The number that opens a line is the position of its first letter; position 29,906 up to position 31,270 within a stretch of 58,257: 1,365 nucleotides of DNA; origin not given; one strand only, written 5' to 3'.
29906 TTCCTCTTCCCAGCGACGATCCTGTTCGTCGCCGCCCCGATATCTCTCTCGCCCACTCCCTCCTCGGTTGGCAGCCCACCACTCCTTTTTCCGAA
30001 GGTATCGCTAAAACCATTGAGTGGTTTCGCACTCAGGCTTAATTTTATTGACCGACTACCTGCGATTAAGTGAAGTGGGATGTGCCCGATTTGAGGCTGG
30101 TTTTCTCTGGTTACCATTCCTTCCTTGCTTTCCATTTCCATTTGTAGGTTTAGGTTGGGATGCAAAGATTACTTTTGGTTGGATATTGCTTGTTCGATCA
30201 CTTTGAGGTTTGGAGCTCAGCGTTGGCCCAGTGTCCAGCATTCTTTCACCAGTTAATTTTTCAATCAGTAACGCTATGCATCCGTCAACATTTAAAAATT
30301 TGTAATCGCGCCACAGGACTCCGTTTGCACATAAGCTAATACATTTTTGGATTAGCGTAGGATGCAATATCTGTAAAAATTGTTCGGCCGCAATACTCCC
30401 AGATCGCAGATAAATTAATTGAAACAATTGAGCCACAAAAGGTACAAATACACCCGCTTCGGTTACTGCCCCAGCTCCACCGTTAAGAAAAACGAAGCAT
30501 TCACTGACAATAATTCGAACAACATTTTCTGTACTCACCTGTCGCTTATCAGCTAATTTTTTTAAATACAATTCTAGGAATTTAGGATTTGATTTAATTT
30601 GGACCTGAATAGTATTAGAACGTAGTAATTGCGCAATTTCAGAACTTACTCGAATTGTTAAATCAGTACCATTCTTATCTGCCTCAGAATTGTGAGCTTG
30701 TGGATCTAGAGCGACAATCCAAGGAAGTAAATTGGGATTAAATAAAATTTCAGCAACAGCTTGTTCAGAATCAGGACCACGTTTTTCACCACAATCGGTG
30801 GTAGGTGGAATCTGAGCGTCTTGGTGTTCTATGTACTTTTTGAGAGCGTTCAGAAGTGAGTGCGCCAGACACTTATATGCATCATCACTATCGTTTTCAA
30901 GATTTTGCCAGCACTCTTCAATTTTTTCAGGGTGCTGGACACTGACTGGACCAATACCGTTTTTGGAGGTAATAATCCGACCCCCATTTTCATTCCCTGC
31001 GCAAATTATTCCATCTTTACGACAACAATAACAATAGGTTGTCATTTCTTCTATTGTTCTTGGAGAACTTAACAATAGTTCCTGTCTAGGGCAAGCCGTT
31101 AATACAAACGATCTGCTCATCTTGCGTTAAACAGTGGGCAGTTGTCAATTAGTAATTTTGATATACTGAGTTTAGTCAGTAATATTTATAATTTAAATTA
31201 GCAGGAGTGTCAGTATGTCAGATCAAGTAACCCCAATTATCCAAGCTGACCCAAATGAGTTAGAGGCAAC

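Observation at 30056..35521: Six-gene orphan island with two nuclease-like proteins and an HTH protein, wedged into the envelope-glycan super-locus: candidate undescribed conflict/defence-type system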

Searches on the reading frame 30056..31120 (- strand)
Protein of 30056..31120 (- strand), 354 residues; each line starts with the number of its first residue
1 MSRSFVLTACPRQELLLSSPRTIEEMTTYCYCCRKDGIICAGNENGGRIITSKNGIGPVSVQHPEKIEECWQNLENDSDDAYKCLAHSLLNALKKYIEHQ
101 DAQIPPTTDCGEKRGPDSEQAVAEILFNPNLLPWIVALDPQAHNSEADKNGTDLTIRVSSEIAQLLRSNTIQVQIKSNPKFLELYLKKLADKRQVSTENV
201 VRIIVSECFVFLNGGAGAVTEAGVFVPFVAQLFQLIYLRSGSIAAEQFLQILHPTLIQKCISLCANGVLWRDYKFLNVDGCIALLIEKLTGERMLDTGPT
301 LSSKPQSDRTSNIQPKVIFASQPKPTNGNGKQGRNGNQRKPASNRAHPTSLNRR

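Call 3: search_protein_families(library=pfam, proteins=[window:30056-31120:-], max_evalue=1)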
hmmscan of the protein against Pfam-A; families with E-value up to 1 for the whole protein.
window:30056-31120:- (354 aa): 1 family
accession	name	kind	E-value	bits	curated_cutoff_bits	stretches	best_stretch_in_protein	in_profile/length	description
PF10399.14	UCR_Fe-S_N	-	0.19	11.6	24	1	214-232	20-38/41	Ubiquitinol-cytochrome C reductase Fe-S subunit TAT signal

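Call 4: search_protein_families(library=padloc, proteins=[window:30056-31120:-], max_evalue=1)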
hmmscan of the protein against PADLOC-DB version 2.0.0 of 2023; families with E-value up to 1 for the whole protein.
window:30056-31120:- (354 aa): 1 family
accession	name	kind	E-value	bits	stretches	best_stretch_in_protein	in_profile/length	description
PDLC04277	PDC-M02A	-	0.013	13.5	1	144-178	29-62/169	-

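Call 5: search_protein_families(library=ncbifam, proteins=[window:30056-31120:-], max_evalue=1)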
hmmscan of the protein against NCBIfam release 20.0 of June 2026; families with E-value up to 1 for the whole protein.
window:30056-31120:- (354 aa): 0 families

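Call 9: find_encoding_contigs(protein=window:30056-31120:-, flank=10000, max_places=6)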
Protein window:30056-31120:- (354 aa): 2 contigs read that carry it; 2 places shown.
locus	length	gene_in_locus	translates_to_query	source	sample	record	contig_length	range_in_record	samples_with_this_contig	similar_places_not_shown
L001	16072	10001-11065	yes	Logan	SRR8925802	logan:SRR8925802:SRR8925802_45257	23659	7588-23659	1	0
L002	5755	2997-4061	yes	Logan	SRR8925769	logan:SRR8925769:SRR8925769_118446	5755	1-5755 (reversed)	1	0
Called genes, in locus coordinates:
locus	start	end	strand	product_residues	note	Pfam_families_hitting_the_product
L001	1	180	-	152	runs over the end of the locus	PF01467:CTP_transf_like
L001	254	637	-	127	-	PF04138:GtrA_DPMS_TM (faint)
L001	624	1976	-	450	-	PF04422:FrhB_FdhB_N, PF04432:FrhB_FdhB_C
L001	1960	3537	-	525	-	-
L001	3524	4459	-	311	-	PF00535:Glycos_transf_2, PF13641:Glyco_tranf_2_3 (weak)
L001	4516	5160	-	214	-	PF03706:LPG_synthase_TM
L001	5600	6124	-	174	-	PF01936:NYN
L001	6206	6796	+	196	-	-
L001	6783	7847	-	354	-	-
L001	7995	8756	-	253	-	-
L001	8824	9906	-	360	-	-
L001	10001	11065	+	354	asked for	-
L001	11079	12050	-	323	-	PF01073:3Beta_HSD, PF01370:Epimerase, PF04321:RmlD_sub_bind, PF07993:NAD_binding_4 (weak), PF16363:GDP_Man_Dehyd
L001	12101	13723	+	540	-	-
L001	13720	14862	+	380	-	PF13439:Glyco_transf_4, PF13579:Glyco_trans_4_4 (weak), PF00534:Glycos_transf_1, PF13692:Glyco_trans_1_4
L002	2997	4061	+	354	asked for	-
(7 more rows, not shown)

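Call 10: find_homologous_proteins(query=window:30056-31120:-, max_evalue=0.001)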
Query window:30056-31120:- (354 aa): 3 proteins with E <= 0.001 among 2069 candidates.
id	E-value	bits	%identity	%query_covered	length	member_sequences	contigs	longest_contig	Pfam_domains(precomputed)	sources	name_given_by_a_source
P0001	3.8e-238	808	100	100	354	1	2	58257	-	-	-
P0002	7.4e-146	504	64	100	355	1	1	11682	-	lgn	-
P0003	1.7e-56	210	45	70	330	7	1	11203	-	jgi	-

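Call 11: find_encoding_contigs(protein=P0002, flank=10000, max_places=4)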
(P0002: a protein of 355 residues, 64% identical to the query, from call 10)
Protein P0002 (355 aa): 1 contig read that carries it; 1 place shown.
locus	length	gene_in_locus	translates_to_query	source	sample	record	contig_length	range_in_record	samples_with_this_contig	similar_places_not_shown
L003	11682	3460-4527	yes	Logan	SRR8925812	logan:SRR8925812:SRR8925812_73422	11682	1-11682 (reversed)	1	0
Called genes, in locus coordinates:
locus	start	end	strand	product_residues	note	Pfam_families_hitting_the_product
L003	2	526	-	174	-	PF01936:NYN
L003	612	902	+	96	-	PF01909:NTP_transf_2, PF18765:Polbeta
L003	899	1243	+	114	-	PF01934:HepT-like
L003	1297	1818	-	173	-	-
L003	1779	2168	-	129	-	-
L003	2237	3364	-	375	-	-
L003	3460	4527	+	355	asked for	-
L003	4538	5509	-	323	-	PF01073:3Beta_HSD, PF01370:Epimerase, PF02719:Polysacc_synt_2 (faint), PF04321:RmlD_sub_bind, PF16363:GDP_Man_Dehyd, PF07993:NAD_binding_4 (weak)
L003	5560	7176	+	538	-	-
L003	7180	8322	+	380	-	PF13439:Glyco_transf_4, PF13579:Glyco_trans_4_4 (weak), PF00534:Glycos_transf_1, PF13692:Glyco_trans_1_4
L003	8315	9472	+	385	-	PF13439:Glyco_transf_4, PF20706:GT4-conflict (weak), PF00534:Glycos_transf_1, PF13692:Glyco_trans_1_4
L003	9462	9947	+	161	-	PF02075:RuvC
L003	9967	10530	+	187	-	PF01330:RuvA_N, PF14520:HHH_5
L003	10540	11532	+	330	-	PF05496:RuvB_N, PF13191:AAA_16 (faint), PF13401:AAA_22 (faint), PF00004:AAA, PF07728:AAA_5 (weak), PF17864:AAA_lid_4, PF05491:WHD_RuvB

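Call 12: find_encoding_contigs(protein=P0003, flank=10000, max_places=4)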
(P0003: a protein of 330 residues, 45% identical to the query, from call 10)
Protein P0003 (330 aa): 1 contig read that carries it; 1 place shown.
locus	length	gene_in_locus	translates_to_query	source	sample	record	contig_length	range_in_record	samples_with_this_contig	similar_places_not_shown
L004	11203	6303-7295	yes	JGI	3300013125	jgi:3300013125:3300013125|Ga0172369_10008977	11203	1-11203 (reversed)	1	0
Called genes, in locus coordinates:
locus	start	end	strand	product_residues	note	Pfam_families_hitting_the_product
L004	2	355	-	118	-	?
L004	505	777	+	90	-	PF01909:NTP_transf_2, PF18765:Polbeta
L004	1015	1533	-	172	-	PF01936:NYN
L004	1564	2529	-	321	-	PF03706:LPG_synthase_TM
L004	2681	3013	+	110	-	PF05973:Gp49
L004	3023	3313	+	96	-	PF13560:HTH_31, PF12844:HTH_19, PF01381:HTH_3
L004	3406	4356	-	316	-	-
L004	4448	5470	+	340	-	PF02661:Fic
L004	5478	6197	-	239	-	PF00702:Hydrolase (faint)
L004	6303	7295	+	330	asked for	-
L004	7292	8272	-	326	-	PF01073:3Beta_HSD, PF01370:Epimerase, PF04321:RmlD_sub_bind, PF16363:GDP_Man_Dehyd, PF07993:NAD_binding_4 (weak)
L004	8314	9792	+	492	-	-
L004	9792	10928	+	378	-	PF13439:Glyco_transf_4, PF13579:Glyco_trans_4_4 (faint), PF20706:GT4-conflict (weak), PF00534:Glycos_transf_1, PF13692:Glyco_trans_1_4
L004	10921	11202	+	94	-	?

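Call 19: search_protein_families(library=phrogs, proteins=[window:30056-31120:-], max_evalue=1)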
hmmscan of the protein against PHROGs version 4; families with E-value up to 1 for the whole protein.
window:30056-31120:- (354 aa): 1 family
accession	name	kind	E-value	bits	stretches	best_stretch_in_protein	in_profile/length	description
phrog_35138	-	unknown function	0.1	13.9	1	112-154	35-77/82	-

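Call 20: search_solved_structures(query=A1, max_evalue=10, show_alignments=2)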
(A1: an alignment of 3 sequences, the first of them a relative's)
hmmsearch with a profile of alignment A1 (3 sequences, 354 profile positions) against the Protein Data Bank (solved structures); distinct sequences matched with E-value up to 10: 2.
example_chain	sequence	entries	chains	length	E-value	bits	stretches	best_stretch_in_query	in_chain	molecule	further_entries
9mu2_D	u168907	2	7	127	0.41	13.2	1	254-304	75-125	DUF3168 domain-containing protein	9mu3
5z3g_Z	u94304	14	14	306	2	11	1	298-342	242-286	Protein MAK16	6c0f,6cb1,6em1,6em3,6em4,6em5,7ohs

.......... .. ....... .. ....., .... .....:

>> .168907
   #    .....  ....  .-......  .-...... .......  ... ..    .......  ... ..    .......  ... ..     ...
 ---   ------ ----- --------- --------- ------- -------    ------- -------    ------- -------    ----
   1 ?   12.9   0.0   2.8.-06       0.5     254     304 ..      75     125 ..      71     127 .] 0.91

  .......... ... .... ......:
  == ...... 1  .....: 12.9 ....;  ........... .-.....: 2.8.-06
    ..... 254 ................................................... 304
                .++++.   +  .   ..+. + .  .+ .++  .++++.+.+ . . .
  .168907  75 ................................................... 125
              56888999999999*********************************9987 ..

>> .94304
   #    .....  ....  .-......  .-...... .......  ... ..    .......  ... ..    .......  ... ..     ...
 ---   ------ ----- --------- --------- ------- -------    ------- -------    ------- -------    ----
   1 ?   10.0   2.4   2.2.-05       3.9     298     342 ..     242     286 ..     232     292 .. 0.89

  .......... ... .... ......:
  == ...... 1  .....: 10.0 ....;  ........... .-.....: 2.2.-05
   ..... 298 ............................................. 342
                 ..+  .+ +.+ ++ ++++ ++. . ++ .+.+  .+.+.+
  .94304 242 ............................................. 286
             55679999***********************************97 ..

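Call 22: find_related_loci(query=A1, collection=genome_contigs, flank=10000)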
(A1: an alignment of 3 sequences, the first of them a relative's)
Query A1 (354 aa) in genome_contigs; peptide patterns used: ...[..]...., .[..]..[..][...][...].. (x = any residue, [..] = any of these).
65 stretches matched a pattern, but none encodes a relative of the query by tblastn (E <= 1e-3).

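Call 23: find_related_loci(query=A1, collection=metagenome_contigs, flank=10000)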
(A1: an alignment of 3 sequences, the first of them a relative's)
Query A1 (354 aa) in metagenome_contigs; peptide patterns used: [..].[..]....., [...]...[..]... (x = any residue, [..] = any of these).
600 stretches matched a pattern, but none encodes a relative of the query by tblastn (E <= 1e-3).
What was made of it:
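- Tried and rejected: Scans of genome_contigs and metagenome_contigs with the three-sequence P1 alignment found no relatives (calls 22, 23).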

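Call 25: predict_structure(alignment_id=A1)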
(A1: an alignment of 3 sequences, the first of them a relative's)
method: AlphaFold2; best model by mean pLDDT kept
length: 354 residues; sequences in the alignment: 3
mean_pLDDT: 54.1   pTM: 0.50
mean pLDDT of the five models: 54.1, 53.3, 52.7, 50.7, 50.1
residues with pLDDT >= 90: 5; 70-90: 118; 50-70: 53; < 50: 178
segments of 3 or more residues with pLDDT < 50: 1-116, 295-354
pLDDT, mean of each block of 10 residues (from residue 1): 23 27 39 40 38 31 38 38 37 37 29 48 78 78 54 79 89 69 69 75 79 64 80 87 88 82 69 62 77 47 27 27 31 32 37 34
secondary structure, 60 per line:
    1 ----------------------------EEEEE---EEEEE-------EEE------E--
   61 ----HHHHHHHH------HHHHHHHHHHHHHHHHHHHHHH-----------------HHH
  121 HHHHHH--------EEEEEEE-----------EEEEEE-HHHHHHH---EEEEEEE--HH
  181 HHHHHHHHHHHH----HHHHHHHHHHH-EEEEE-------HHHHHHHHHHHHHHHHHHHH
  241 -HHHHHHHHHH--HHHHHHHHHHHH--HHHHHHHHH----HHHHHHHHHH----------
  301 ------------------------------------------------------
elements in order: E29-33 E37-41 E49-51 H65-72 H79-100 H118-126 E135-141 E153-158 H160-166 E170-176 H179-192 H197-207 E209-213 H221-240 H242-251 H254-265 H268-276 H281-290

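Call 30: fold_search(model_id=the predicted structure, library=pdb)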
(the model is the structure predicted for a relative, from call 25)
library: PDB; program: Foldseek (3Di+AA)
matches with E <= 10: 118; with E <= 0.001: 0
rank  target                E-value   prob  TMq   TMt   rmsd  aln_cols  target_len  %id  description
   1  5mus_A                4.4e-01  0.06  0.13  0.13  18.1       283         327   11  Structure of the C-terminal domain of a reptarenavirus L protein (released 2017-05-17)
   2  5x7v_B                4.9e-01  0.12  0.11  0.22  18.4       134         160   17  Crystal structure of Nucleosome assembly protein S (PfNapS) from Plasmodium falciparum (released 2017-03-15)
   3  2fqz_A                6.1e-01  0.07  0.13  0.15  14.2       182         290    9  Metal-depleted Ecl18kI in complex with uncleaved DNA (released 2006-06-20)
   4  2gb7_C                6.5e-01  0.05  0.11  0.12  13.7       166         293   10  Metal-depleted Ecl18kI in complex with uncleaved, modified DNA (released 2006-06-20)
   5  2z2r_B                1.1e+00  0.07  0.11  0.14  13.5       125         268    8  Nucleosome assembly proteins I (NAP-1, 74-365) (released 2008-03-11)
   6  2fqz_C                1.3e+00  0.03  0.10  0.11  13.2       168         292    8  Metal-depleted Ecl18kI in complex with uncleaved DNA (released 2006-06-20)
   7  7yc4_A                1.4e+00  0.08  0.15  0.16   8.9       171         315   11  Acetylesterase (LgEstI) F207A (released 2023-06-07)
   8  8t7j_A                1.4e+00  0.02  0.07  0.07   7.8        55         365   18  Oxygen- and PLP-dependent Cap15 holoenzyme bound with phosphate anion (released 2023-08-23)
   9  8dgc_B                1.6e+00  0.08  0.14  0.03   7.2       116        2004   14  Avs3 bound to phage PhiV-1 terminase (released 2022-08-03)
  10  4v0h_A                1.8e+00  0.08  0.12  0.16   6.6        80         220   12  Human metallo beta lactamase domain containing protein 1 (hMBLAC1) (released 2016-01-13)
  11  2hkp                  1.9e+00  0.04  0.10  0.14  11.9       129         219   11  SUMO protease Ulp1 with the catalytic cysteine oxidized to a sulfenic acid (released 2007-07-31)
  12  4caw                  2.0e+00  0.02  0.08  0.07  19.8       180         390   13  Crystal structure of Aspergillus fumigatus N-myristoyl transferase in complex with myristoyl CoA and a pyrazole sulphona (released 2014-09-17)
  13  4yh5_B                2.0e+00  0.02  0.09  0.08  21.1       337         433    9  Lipomyces starkeyi levoglucosan kinase bound to ADP and Manganese (released 2015-09-16)
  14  4v0h_B                2.2e+00  0.07  0.12  0.17   6.9        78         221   15  Human metallo beta lactamase domain containing protein 1 (hMBLAC1) (released 2016-01-13)
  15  1s4b                  2.4e+00  0.14  0.13  0.08   4.2        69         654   12  Crystal structure of human thimet oligopeptidase. (released 2004-07-20)
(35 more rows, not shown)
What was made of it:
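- Tried and rejected: The first AF2 model from 3 sequences was poor (pLDDT 54; call 25) and its Foldseek run was uninformative (call 30).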

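Call 32: search_protein_representatives(alignment_id=A1)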
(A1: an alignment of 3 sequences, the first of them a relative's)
Query: 3 sequences, 354 profile positions. Proteins with E-value up to 0.001 (for the whole library): 35; up to 1e-10: 14; up to 1e-30: 9. The best 35 are listed.
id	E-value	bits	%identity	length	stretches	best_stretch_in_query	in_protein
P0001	4.8e-203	690.6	-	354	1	1-354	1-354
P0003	6.0e-164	562.0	-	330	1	17-354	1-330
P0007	4.4e-40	154.6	-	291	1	29-275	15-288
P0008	1.5e-37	146.3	-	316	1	77-275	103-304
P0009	9.6e-37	143.6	-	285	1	37-279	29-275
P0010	1.2e-36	143.3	-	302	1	26-253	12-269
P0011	2.2e-33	132.6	-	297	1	18-273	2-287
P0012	2.7e-33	132.3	-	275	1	40-273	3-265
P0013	1.6e-31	126.5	-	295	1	24-275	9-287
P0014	4.3e-30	121.7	-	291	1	20-253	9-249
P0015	2.3e-18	83.2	-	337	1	88-276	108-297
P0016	9.3e-17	77.9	-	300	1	109-243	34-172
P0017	3.2e-13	66.3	-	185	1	112-274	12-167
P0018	2.1e-11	60.3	-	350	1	66-197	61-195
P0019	2.2e-10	56.9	-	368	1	108-275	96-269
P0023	2.6e-07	46.8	-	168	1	109-219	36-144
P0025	2.3e-06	43.7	-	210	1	112-214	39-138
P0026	2.7e-06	43.5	-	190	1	98-214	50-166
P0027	3.4e-06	43.1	-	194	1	107-197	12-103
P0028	8.5e-06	41.8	-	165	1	108-215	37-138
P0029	2.2e-05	40.4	-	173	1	87-232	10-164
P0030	2.9e-05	40.1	-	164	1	87-214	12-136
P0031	1.0e-04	38.2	-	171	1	89-213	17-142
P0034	1.5e-04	37.7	-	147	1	113-220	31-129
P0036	2.3e-04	37.1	-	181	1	112-233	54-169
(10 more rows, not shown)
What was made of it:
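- On DUF4365 (PF14280) / PD-(D/E)xK superfamily, P1: P0030 matches the P1 profile at E=2.9e-5 (call 32).
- Closest known: DUF4365. Different: The family is small (35 representatives at E<=0.001 among 1.84 billion; call 32).
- Checked: An exhaustive profile search finds 35 representative relatives (call 32).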

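Call 34: search_protein_families(library=pfam, alignment_id=A3, max_evalue=0.01)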
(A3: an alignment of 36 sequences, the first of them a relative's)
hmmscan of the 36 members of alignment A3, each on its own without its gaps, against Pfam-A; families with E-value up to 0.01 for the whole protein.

A. member 1, P0001 (354 aa): 0 families

B. families by the number of members that match (of 36 scanned): 3 families
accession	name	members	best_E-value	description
PF14280.11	DUF4365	3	6e-06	Domain of unknown function (DUF4365)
PF11166.13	DUF2951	1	0.00021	Protein of unknown function (DUF2951)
PF04471.18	Mrr_cat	1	0.0017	Restriction endonuclease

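Call 35: find_encoding_contigs(protein=P0007, flank=10000, max_places=3)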
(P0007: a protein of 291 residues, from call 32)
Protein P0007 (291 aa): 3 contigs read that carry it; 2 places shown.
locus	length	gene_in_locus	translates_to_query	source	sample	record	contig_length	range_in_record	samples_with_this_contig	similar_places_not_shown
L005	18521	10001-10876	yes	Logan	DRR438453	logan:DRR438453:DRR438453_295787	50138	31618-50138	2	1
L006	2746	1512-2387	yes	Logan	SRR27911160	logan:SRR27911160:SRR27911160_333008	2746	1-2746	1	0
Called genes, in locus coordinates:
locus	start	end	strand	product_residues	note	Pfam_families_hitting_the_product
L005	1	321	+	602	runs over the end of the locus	PF13641:Glyco_tranf_2_3 (faint), PF00535:Glycos_transf_2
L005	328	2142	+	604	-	PF09913:DUF2142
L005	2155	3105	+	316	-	-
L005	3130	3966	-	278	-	PF05050:Methyltransf_21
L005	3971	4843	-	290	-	PF13506:Glyco_transf_21 (weak), PF13641:Glyco_tranf_2_3 (faint), PF00535:Glycos_transf_2, PF10111:Glyco_tranf_2_2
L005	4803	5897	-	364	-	PF20706:GT4-conflict, PF00534:Glycos_transf_1, PF13692:Glyco_trans_1_4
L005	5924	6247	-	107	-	PF10066:DUF2304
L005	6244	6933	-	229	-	PF00535:Glycos_transf_2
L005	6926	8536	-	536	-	-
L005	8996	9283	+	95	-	PF13744:HTH_37, PF13560:HTH_31, PF12844:HTH_19, PF01381:HTH_3, PF13443:HTH_26 (weak)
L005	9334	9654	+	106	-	PF02604:PhdYeFM_antitox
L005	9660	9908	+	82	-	PF05016:ParE_toxin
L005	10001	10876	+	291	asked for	-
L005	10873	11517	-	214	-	-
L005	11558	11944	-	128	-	-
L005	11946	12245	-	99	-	-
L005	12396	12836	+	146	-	-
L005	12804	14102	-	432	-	-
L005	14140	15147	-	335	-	-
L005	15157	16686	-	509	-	-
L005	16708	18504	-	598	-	-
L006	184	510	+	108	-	PF05973:Gp49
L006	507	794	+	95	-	PF13744:HTH_37, PF13560:HTH_31, PF12844:HTH_19, PF01381:HTH_3, PF13443:HTH_26 (weak)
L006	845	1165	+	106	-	PF02604:PhdYeFM_antitox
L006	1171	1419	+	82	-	PF05016:ParE_toxin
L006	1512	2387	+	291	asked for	-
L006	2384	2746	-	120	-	?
